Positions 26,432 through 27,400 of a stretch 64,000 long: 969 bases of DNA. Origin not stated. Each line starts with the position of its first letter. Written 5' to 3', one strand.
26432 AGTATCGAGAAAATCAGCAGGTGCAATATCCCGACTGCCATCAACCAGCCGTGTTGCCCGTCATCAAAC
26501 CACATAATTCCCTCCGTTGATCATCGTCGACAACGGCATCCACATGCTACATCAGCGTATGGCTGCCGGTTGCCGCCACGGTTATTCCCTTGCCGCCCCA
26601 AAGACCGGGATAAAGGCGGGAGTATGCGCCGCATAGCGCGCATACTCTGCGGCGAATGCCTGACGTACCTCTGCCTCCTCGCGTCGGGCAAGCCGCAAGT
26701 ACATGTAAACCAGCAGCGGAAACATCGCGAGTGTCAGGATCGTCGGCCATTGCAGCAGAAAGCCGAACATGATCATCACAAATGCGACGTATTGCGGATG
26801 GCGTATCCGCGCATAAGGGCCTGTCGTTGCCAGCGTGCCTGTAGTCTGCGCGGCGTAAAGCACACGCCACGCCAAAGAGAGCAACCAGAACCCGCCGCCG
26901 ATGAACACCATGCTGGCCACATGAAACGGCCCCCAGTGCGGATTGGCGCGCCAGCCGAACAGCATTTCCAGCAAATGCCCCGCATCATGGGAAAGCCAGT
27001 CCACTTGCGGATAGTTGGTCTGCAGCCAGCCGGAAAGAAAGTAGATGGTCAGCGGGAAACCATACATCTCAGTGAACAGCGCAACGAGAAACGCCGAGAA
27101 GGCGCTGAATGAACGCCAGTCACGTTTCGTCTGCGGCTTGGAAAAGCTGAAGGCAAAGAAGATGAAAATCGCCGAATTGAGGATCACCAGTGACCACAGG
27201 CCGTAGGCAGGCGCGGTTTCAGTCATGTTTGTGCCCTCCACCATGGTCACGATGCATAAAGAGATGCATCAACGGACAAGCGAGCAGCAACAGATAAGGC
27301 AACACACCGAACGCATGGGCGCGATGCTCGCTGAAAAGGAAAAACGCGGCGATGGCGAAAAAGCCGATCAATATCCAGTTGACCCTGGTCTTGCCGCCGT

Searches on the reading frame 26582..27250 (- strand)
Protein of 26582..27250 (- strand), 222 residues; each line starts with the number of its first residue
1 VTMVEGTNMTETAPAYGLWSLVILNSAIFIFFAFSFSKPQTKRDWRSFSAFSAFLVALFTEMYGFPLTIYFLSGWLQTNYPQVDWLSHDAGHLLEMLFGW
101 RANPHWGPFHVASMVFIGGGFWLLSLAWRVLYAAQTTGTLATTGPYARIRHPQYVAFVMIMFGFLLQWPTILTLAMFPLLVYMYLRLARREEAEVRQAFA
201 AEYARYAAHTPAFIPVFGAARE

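Call 19: search_protein_families(library=ncbifam, proteins=[window:26582-27250:-], max_evalue=0.00001)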
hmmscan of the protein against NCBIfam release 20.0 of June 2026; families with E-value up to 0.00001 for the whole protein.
window:26582-27250:- (222 aa): 2 families
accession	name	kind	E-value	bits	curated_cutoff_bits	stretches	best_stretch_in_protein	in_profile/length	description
NF040696.1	isopcys_mtase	equivalog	1.5e-10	41.2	160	1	124-216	96-189/190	protein-S-isoprenylcysteine O-methyltransferase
TIGR04571.1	LmtA_Leptospira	exception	8.3e-10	38.8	325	1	139-217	87-166/252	lipid A Kdo2 1-phosphate O-methyltransferase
